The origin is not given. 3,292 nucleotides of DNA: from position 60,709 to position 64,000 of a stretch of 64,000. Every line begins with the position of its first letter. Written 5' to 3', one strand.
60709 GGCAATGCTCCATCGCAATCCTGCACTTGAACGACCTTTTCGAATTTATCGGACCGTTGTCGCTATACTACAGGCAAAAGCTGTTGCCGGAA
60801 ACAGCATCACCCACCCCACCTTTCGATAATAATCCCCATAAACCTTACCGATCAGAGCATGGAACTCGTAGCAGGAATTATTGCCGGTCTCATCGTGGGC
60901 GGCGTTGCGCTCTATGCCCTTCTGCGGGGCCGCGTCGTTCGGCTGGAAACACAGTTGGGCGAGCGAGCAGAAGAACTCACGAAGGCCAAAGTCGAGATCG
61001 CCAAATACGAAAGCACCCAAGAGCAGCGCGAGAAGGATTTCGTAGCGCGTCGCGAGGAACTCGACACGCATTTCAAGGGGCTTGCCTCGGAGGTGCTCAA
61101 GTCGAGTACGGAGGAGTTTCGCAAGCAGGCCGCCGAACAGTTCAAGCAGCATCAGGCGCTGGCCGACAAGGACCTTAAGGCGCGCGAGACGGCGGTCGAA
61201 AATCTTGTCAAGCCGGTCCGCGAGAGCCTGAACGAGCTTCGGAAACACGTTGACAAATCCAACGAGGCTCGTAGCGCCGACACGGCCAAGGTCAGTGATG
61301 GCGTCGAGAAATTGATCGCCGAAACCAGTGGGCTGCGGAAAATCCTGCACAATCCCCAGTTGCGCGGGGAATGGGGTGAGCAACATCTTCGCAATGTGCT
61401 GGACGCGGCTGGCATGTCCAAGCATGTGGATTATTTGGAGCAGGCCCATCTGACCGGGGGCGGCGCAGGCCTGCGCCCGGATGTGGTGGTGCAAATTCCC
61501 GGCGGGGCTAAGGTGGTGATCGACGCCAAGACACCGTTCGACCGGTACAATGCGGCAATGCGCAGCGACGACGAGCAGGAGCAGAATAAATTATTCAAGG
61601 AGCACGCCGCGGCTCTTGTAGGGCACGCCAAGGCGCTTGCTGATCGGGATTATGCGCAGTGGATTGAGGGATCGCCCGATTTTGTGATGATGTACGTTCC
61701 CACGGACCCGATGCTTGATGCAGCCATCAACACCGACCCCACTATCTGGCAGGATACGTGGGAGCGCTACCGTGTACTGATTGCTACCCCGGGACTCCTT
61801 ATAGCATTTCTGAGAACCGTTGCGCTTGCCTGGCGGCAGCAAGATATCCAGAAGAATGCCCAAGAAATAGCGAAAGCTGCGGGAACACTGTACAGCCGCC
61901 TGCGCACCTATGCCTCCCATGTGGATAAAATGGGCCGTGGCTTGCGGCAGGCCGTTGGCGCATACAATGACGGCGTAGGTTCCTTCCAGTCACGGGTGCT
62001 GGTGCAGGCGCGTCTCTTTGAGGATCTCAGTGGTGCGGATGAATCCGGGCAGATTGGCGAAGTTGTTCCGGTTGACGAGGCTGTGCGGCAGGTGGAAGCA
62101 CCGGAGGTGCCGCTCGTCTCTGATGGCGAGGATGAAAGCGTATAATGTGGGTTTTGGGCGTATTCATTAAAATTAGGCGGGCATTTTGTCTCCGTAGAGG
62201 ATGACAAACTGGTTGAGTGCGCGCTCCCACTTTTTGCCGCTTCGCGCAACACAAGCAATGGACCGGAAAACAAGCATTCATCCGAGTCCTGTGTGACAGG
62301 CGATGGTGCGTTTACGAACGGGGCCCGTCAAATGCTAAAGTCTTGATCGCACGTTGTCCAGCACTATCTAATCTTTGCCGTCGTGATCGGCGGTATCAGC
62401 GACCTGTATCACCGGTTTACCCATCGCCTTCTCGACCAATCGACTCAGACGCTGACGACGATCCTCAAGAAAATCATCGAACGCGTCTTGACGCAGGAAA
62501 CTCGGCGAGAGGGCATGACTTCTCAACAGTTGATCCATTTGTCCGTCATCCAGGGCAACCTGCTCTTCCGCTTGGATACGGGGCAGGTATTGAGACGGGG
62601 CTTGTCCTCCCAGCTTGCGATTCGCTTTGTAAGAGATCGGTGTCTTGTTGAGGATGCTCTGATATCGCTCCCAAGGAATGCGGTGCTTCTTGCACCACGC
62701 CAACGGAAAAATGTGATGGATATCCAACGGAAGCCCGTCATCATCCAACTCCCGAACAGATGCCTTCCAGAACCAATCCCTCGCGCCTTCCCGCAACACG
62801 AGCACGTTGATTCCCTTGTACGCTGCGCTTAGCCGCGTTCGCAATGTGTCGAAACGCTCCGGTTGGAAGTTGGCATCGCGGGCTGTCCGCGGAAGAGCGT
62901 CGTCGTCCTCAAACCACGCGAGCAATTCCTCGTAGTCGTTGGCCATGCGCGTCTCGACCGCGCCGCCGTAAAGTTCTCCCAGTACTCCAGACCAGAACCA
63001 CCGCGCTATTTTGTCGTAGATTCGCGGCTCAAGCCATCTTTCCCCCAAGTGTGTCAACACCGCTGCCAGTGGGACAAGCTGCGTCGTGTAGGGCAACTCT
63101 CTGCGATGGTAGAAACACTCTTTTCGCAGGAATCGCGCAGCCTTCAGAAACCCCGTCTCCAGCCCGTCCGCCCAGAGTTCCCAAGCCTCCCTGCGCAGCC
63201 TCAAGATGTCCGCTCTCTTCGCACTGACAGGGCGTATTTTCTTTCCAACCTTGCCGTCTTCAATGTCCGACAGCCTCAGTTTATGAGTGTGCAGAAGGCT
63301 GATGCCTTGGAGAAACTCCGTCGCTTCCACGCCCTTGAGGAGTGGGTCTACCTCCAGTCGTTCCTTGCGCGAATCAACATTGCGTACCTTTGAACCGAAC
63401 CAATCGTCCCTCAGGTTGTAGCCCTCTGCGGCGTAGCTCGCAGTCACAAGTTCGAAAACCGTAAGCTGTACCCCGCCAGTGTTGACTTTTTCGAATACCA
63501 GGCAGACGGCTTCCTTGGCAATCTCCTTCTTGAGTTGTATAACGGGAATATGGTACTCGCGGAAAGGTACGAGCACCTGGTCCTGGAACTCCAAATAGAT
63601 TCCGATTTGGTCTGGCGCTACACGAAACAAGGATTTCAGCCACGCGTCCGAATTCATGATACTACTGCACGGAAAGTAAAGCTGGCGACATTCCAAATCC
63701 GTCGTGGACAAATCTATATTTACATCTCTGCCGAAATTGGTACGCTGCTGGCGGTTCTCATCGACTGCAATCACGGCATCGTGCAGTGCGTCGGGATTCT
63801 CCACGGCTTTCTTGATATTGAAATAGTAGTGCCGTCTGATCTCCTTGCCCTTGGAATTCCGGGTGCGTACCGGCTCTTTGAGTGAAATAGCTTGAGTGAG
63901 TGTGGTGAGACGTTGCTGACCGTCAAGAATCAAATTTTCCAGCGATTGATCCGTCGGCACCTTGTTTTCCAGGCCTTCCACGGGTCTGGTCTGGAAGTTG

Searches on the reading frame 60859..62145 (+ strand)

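Call 6: search_protein_families(library=pfam, proteins=[window:60859-62145:+], max_evalue=0.01)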
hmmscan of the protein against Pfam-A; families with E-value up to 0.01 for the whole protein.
window:60859-62145:+ (428 aa): 3 families
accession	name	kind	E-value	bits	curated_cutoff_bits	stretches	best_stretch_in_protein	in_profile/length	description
PF02646.22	RmuC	-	8.2e-84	281.6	26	1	113-392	3-286/291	RmuC family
PF04108.17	ATG17_like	-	0.0019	18.2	43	0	34-149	147-252/355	Autophagy protein ATG17-like domain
PF07464.16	ApoLp-III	-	0.003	18.1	36.3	0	78-163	25-110/146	Apolipophorin-III precursor (apoLp-III)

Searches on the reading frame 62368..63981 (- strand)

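Call 6: search_protein_families(library=pfam, proteins=[window:62368-63981:-], max_evalue=0.01)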
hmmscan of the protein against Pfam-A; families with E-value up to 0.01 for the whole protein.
window:62368-63981:- (537 aa): 1 family
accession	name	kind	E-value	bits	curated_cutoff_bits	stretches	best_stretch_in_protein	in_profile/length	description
PF03235.19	GmrSD_N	-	1.5e-13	51.8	33.2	1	15-183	58-198/199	GmrSD restriction endonuclease, N-terminal domain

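Call 78: search_protein_families(library=padloc, proteins=[window:62368-63981:-], max_evalue=0.01)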
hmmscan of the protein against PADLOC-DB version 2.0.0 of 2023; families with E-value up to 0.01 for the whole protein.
window:62368-63981:- (537 aa): 7 families
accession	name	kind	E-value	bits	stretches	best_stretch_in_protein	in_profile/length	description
PDLC04709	PDC-M55C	-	7.7e-15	52.5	2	275-386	308-418/554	-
PDLC04151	HEC-05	-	5.4e-06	23.4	1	16-179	114-270/600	-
PDLC03877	NsnA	-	9.4e-06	23.1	1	16-189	109-206/385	-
PDLC04150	HEC-05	-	2.9e-05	21.1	1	17-68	97-155/583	-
PDLC04155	HEC-06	-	0.0051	13.3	0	14-179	69-233/562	-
PDLC02693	Orf5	-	0.0057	13.7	0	16-56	64-107/543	Orf5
PDLC02786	SspE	-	0.0079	12.5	0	17-49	87-120/766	SspE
